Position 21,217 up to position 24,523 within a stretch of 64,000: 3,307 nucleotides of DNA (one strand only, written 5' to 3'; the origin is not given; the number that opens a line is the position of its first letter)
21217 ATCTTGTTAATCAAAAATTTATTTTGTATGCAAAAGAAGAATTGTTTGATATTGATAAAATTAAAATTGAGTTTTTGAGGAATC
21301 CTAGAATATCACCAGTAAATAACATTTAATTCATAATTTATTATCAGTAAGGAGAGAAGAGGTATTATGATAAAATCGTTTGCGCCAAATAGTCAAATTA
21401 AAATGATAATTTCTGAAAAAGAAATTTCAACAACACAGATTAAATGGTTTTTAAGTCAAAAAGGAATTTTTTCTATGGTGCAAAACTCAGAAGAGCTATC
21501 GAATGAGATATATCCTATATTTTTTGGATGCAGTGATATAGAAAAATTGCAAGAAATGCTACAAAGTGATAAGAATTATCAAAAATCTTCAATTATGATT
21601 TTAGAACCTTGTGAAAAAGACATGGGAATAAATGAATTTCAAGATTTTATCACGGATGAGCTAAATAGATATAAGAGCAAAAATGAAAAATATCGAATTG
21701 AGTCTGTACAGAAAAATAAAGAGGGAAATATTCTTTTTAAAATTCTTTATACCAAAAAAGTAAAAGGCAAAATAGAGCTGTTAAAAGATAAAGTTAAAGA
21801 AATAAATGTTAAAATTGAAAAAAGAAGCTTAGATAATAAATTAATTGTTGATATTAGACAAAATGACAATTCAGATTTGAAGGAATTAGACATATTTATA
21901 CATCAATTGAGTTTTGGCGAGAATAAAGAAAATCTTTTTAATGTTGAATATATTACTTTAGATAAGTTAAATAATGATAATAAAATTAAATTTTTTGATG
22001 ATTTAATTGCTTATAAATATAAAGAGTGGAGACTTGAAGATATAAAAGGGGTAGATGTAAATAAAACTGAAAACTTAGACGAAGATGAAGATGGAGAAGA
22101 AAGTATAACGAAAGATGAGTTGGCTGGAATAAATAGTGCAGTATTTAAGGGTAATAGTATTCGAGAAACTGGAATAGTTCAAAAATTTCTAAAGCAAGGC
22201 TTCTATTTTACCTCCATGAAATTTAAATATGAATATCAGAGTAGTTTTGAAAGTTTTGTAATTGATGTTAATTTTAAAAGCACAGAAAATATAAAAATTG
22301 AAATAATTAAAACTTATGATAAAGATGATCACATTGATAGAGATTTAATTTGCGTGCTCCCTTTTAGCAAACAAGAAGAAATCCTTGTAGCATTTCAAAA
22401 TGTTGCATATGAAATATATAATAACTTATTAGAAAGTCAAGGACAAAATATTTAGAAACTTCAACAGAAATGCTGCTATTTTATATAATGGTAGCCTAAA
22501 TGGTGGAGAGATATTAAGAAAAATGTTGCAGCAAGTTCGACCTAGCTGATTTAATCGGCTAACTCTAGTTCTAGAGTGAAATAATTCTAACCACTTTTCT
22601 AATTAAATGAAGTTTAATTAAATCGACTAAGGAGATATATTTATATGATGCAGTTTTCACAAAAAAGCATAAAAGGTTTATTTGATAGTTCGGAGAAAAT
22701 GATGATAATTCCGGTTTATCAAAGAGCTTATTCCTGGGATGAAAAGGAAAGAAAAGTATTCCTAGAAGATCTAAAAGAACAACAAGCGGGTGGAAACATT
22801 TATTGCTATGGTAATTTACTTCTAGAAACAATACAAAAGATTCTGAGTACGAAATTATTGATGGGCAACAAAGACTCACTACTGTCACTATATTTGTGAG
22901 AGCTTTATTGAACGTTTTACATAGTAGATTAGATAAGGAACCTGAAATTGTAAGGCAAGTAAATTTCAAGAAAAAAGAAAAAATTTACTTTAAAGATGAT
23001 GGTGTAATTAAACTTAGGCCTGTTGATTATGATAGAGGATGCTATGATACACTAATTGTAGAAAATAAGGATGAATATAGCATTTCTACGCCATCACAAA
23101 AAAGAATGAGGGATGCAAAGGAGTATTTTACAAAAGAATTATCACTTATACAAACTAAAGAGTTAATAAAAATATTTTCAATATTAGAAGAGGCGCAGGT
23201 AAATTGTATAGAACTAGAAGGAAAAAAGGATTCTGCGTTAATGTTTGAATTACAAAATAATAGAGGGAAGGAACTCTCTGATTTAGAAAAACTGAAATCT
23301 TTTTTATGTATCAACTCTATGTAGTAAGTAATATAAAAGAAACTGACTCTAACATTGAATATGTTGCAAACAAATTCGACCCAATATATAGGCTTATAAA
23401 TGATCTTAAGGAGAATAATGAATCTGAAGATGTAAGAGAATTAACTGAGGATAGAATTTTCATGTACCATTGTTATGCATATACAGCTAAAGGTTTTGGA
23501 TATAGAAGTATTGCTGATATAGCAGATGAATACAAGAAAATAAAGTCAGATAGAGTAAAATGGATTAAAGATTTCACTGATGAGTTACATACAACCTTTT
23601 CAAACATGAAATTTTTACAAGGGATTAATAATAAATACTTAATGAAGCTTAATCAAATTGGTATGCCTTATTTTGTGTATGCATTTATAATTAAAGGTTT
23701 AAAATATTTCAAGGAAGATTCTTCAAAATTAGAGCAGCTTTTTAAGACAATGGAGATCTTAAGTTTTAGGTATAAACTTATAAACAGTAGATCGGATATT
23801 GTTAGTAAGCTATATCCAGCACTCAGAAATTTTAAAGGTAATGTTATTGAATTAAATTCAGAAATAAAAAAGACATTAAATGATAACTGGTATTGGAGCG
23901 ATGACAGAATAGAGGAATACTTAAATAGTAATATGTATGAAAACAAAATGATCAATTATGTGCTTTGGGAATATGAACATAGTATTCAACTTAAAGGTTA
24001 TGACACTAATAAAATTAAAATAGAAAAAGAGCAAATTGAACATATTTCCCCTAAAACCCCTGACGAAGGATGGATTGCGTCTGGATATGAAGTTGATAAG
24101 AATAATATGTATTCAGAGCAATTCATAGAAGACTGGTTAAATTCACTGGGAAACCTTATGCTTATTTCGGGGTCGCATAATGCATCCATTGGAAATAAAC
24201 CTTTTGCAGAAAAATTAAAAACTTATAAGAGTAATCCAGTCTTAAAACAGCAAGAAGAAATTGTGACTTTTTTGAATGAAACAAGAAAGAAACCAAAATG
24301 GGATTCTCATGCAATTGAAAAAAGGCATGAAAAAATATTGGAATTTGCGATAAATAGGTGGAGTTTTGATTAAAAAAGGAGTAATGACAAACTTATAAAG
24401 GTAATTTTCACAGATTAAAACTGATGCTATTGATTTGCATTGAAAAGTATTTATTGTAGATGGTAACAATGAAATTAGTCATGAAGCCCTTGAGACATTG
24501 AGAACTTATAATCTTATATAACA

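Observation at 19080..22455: Compact operon of three (ORF-split four) unknown proteins beside a type IV restriction gene: candidate novel defence module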

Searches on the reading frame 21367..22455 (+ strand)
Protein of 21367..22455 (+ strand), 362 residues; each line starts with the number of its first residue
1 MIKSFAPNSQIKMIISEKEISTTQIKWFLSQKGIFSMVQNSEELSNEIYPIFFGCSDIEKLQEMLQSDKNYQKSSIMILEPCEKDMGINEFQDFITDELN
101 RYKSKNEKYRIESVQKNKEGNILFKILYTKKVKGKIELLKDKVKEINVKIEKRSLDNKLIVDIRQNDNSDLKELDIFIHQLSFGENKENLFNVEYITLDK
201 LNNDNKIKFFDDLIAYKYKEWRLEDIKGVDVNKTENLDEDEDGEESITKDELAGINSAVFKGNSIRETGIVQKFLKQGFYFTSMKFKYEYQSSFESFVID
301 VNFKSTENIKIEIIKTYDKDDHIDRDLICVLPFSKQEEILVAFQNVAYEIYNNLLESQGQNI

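Call 4: search_protein_families(library=pfam, proteins=[window:21367-22455:+], max_evalue=0.1)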
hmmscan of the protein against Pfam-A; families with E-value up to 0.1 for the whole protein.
window:21367-22455:+ (362 aa): 0 families

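Call 5: search_protein_families(library=padloc, proteins=[window:21367-22455:+], max_evalue=0.1)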
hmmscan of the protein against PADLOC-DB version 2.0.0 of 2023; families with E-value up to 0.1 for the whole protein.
window:21367-22455:+ (362 aa): 1 family
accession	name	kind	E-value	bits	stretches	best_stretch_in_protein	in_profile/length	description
PDLC02334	AbiTii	-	0.00058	18.3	1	86-126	31-73/185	AbiTii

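Call 8: search_protein_families(library=ncbifam, proteins=[window:21367-22455:+], max_evalue=1)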
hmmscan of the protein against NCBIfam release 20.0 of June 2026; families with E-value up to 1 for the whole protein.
window:21367-22455:+ (362 aa): 2 families
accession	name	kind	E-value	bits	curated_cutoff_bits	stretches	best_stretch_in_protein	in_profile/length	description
NF047934.1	antiphage_GapS4b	subfamily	2.8e-05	23.1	300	1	10-308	6-310/355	GapS4b family protein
NF005857.1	PRK07786.1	exception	0.23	9.9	733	1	69-124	450-505/513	fatty-acid--CoA ligase FadD5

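Call 9: search_protein_families(library=pfam, proteins=[window:21367-22455:+], max_evalue=10)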
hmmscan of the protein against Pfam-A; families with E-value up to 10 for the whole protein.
window:21367-22455:+ (362 aa): 1 family
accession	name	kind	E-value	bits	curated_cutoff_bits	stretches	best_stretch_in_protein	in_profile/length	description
PF14650.11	FAM75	-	0.22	11.4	24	1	58-147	281-370/382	FAM75 family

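Call 18: find_homologous_proteins(query=window:21367-22455:+)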
Query window:21367-22455:+ (362 aa): 27 proteins with E <= 0.001 among 3118 candidates.
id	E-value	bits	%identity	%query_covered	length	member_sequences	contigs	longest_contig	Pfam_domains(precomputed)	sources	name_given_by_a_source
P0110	1.6e-226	769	100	100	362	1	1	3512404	PF26110.2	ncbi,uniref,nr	ncbi:hypothetical protein [Aminipila terrae]|uniref:Uncharacterized protein n=1 Tax=Aminipila terrae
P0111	2.2e-159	548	70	100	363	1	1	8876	-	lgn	-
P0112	4.5e-121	422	55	99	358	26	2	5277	-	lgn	-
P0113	1.3e-119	418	57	99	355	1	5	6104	-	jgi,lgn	jgi:hypothetical protein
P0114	1.9e-119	417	56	99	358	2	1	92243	-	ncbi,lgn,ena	ncbi:TPA: hypothetical protein ACY4SJ_002564 [Clostridium perfringens]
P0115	2.2e-118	413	56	99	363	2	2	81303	-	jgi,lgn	jgi:hypothetical protein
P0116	2.8e-118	413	55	99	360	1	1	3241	-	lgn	-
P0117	9.3e-118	411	55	99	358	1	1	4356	-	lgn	-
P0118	1.2e-116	408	54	99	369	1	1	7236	-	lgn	-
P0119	4.7e-113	396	54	99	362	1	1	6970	-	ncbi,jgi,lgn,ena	ncbi:MAG TPA: hypothetical protein VIK86_06270 [Candidatus Paceibacterota bacterium]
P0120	3.2e-107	377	51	100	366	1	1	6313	-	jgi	-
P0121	5.2e-106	373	53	99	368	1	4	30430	-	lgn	-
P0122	2.3e-105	371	51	99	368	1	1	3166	-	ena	-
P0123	2.7e-102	361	51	99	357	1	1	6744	-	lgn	-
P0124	1.4e-101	358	49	100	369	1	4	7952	-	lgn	-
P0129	1.8e-99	351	48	100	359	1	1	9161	PF26110.2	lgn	-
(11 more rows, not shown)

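Call 19: search_protein_families(library=pfam, proteins=[P0129, P0110], max_evalue=10)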
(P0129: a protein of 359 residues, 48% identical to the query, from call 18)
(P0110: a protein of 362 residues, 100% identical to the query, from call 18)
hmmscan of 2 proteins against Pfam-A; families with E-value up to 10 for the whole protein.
P0129 (359 aa): 2 families
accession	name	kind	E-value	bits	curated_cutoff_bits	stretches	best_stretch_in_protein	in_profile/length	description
PF21228.3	RuBisCO_activase_AAA_helical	-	0.0021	18.8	27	1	252-344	2-94/96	Ribulose bisphosphate carboxylase/oxygenase activase, AAA, helical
PF08429.16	PLU-1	-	0.12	11.9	28.5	1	38-94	85-144/338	PLU-1-like protein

P0110 (362 aa): 1 family
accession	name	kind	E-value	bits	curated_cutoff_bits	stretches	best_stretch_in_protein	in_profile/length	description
PF14650.11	FAM75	-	0.22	11.4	24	1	58-147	281-370/382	FAM75 family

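Call 27: find_encoding_contigs(protein=P0110, flank=10000, max_places=2)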
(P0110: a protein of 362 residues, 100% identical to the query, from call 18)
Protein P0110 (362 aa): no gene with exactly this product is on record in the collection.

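Call 48: search_protein_families(library=padloc, alignment_id=A3, max_evalue=1)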
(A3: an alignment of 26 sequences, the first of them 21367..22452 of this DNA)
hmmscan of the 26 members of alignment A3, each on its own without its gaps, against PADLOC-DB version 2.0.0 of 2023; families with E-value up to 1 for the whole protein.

A. member 1, window:21367-22452:+ (362 aa): 1 family
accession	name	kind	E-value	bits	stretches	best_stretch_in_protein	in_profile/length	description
PDLC02334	AbiTii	-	0.00058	18.3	1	86-126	31-73/185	AbiTii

B. families by the number of members that match (of 26 scanned): 2 families
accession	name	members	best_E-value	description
PDLC02334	AbiTii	1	0.00058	AbiTii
PDLC03868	LmuB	1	0.0034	-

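Call 49: search_protein_families(library=ncbifam, alignment_id=A3, max_evalue=0.01)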
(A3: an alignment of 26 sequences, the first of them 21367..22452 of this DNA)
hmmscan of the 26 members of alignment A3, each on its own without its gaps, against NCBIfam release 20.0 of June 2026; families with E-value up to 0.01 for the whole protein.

A. member 1, window:21367-22452:+ (362 aa): 1 family
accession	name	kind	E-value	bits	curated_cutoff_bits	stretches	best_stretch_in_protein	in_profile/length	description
NF047934.1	antiphage_GapS4b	subfamily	2.8e-05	23.1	300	1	10-308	6-310/355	GapS4b family protein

B. families by the number of members that match (of 26 scanned): 3 families
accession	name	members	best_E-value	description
NF047934.1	antiphage_GapS4b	15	3.2e-07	GapS4b family protein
NF047684.1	TeichurnBiosyTuaC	1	0.0019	teichuronic acid biosynthesis protein TuaC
NF007979.0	PRK10703.1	1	0.0061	HTH-type transcriptional repressor PurR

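Call 50: predict_structure(alignment_id=A3)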
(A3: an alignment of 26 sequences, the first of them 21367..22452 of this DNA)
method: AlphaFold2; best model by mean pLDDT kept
length: 362 residues; sequences in the alignment: 26
mean_pLDDT: 79.7   pTM: 0.76
mean pLDDT of the five models: 79.7, 79.7, 75.9, 75.3, 74.1
residues with pLDDT >= 90: 63; 70-90: 225; 50-70: 56; < 50: 18
segments of 3 or more residues with pLDDT < 50: 1-3, 238-244, 257-259
pLDDT, mean of each block of 10 residues (from residue 1): 61 81 85 83 84 81 75 87 86 90 83 87 90 68 87 76 82 88 76 88 88 89 86 62 50 51 60 73 90 89 80 85 68 87 91 86 45
secondary structure, 60 per line:
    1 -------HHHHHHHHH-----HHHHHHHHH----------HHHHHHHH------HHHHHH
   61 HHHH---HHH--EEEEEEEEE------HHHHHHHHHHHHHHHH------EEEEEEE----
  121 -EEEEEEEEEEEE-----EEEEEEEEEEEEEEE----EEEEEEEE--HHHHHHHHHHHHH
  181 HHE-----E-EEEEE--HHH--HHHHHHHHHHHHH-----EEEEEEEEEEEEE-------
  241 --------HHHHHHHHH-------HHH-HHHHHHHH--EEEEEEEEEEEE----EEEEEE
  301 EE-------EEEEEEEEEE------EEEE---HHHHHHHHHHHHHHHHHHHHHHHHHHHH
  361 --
elements in order: H8-16 H22-30 H41-48 H55-64 E73-81 H88-103 E110-116 E122-133 E139-153 E158-165 H168-182 E191-195 H203-215 E221-233 H249-257 H269-276 E279-290 E295-302 E310-319 E326-329 H333-360

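Call 102: search_solved_structures(query=A3, max_evalue=1)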
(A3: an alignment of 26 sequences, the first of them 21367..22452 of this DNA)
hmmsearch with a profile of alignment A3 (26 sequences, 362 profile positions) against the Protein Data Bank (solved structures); distinct sequences matched with E-value up to 1: 8.
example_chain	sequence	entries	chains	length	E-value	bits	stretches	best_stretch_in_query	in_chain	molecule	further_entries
3hdi_A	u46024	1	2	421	0.018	17.3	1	65-156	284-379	Processing protease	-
1be4_A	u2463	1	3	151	0.62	12.2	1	270-302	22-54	NUCLEOSIDE DIPHOSPHATE TRANSFERASE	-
1bhn_A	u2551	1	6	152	0.65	12.2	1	270-302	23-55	NUCLEOSIDE DIPHOSPHATE TRANSFERASE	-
3bbc_A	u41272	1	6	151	0.73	12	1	270-302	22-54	Nucleoside diphosphate kinase B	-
1nue_A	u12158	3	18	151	0.73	12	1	270-302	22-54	NUCLEOSIDE DIPHOSPHATE KINASE | Nucleoside diphosphate kinase B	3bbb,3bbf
1nsk_R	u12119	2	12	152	0.74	12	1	270-302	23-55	NUCLEOSIDE DIPHOSPHATE KINASE | Nucleoside diphosphate kinase B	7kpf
8pyw_A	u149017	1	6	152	0.74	12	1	270-302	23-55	Nucleoside diphosphate kinase B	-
8pie_A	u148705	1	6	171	0.89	11.7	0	270-302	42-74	Nucleoside diphosphate kinase B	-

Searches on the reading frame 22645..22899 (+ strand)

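Call 4: search_protein_families(library=pfam, proteins=[window:22645-22899:+], max_evalue=0.1)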
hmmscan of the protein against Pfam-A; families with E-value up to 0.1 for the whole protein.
window:22645-22899:+ (84 aa): 1 family
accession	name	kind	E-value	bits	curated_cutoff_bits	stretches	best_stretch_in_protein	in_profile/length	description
PF03235.19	GmrSD_N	-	7.9e-10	39.6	33.2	1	9-61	1-49/199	GmrSD restriction endonuclease, N-terminal domain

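Call 5: search_protein_families(library=padloc, proteins=[window:22645-22899:+], max_evalue=0.1)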
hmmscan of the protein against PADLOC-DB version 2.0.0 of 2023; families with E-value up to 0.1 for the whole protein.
window:22645-22899:+ (84 aa): 27 families (the best 25 are shown)
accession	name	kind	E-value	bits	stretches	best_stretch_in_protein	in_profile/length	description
PDLC02695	Orf5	-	1.2e-07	28.5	1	4-45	5-45/601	Orf5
PDLC04154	HEC-06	-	3.8e-07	27.2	1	2-62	7-67/569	-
PDLC04155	HEC-06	-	6e-07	26.3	1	3-65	6-67/562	-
PDLC04157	HEC-06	-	2.9e-06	24.2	1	7-60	12-64/558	-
PDLC02701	Orf5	-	5.8e-06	23.1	1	7-45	8-45/596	Orf5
PDLC02693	Orf5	-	1.5e-05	22.2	1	17-48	6-37/543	Orf5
PDLC02790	SspE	-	1.7e-05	21.1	1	7-44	3-40/776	SspE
PDLC02792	SspE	-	2e-05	21.1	1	6-43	10-47/771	SspE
PDLC02789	SspE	-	2.3e-05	21.1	1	4-44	4-44/749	SspE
PDLC02783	SspE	-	2.7e-05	20.6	1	6-44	11-49/793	SspE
PDLC02687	Orf5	-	3.7e-05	20.7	1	15-62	13-61/543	Orf5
PDLC02691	Orf5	-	0.00013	18.7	1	6-64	7-65/579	Orf5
PDLC02788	SspE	-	0.00018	17.9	1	5-45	7-46/797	SspE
PDLC04156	HEC-06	-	0.00036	17.2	1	8-45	10-46/562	-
PDLC02694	Orf5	-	0.001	15.8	1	9-46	8-44/574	Orf5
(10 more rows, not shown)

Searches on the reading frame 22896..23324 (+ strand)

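Call 4: search_protein_families(library=pfam, proteins=[window:22896-23324:+], max_evalue=0.1)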
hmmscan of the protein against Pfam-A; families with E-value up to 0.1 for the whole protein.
window:22896-23324:+ (142 aa): 3 families
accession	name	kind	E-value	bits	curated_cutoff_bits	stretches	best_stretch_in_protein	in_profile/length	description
PF03235.19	GmrSD_N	-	8.1e-08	33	33.2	1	30-137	83-198/199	GmrSD restriction endonuclease, N-terminal domain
PF16419.11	CNOT1_HEAT_N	-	0.028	14.5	27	1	5-68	111-172/226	CCR4-NOT transcription complex subunit 1 HEAT repeat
PF04014.23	MazE_antitoxin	-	0.091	13.2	24.7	0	17-45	15-45/48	Antidote-toxin recognition MazE, bacterial antitoxin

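Call 5: search_protein_families(library=padloc, proteins=[window:22896-23324:+], max_evalue=0.1)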
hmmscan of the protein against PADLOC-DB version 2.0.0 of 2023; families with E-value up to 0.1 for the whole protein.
window:22896-23324:+ (142 aa): 10 families
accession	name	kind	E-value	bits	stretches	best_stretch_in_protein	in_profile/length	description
PDLC04157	HEC-06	-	1.3e-08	31.9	1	35-137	122-233/558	-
PDLC02693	Orf5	-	7.3e-08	29.8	1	18-137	95-211/543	Orf5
PDLC04154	HEC-06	-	9.6e-05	19.2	1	45-137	140-240/569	-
PDLC04155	HEC-06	-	0.00016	18.3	1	82-137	181-237/562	-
PDLC02700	Orf5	-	0.00023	18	1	38-137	116-223/555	Orf5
PDLC02687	Orf5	-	0.00026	17.9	1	46-137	135-234/543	Orf5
PDLC02695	Orf5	-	0.00046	16.7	1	32-135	140-251/601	Orf5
PDLC02702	Orf5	-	0.0013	15.7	1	32-137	103-204/543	Orf5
PDLC03377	MTase_II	-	0.013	12.1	1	54-126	238-310/504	Type II methyltransferase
PDLC02697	Orf5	-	0.038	10.5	1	94-134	197-237/585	Orf5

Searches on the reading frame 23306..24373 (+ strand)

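Call 4: search_protein_families(library=pfam, proteins=[window:23306-24373:+], max_evalue=0.1)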
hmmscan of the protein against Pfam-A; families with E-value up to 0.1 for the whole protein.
window:23306-24373:+ (355 aa): 1 family
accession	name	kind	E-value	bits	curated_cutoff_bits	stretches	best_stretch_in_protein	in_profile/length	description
PF07510.16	GmrSD_C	-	1.6e-19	70.6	23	1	199-346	4-137/138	GmrSD restriction endonucleases, C-terminal domain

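Call 5: search_protein_families(library=padloc, proteins=[window:23306-24373:+], max_evalue=0.1)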
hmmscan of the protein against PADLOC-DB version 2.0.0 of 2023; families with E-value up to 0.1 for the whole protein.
window:23306-24373:+ (355 aa): 13 families
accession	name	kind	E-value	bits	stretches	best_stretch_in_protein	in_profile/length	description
PDLC04155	HEC-06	-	4.2e-23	79.7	1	138-354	357-560/562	-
PDLC04154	HEC-06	-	1.8e-17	61.2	1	112-354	342-566/569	-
PDLC04157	HEC-06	-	2.7e-17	60.6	1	108-353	330-556/558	-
PDLC02687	Orf5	-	5.8e-14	49.7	1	124-311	347-525/543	Orf5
PDLC02700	Orf5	-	9.2e-14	49.1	1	138-352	347-555/555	Orf5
PDLC02695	Orf5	-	4.9e-11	39.7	1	140-349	391-598/601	Orf5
PDLC02694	Orf5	-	2.7e-09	34.3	1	241-352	476-573/574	Orf5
PDLC02701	Orf5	-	9.5e-09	32.3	1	140-354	379-596/596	Orf5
PDLC02792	SspE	-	1.1e-08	31.9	1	240-309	638-697/771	SspE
PDLC02698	Orf5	-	2.9e-08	30.9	1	69-349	303-568/573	Orf5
PDLC02691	Orf5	-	1.7e-06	24.9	1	71-352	326-579/579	Orf5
PDLC02783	SspE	-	1.3e-05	21.7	1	243-312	663-721/793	SspE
PDLC02697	Orf5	-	0.033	10.7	1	237-306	493-547/585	Orf5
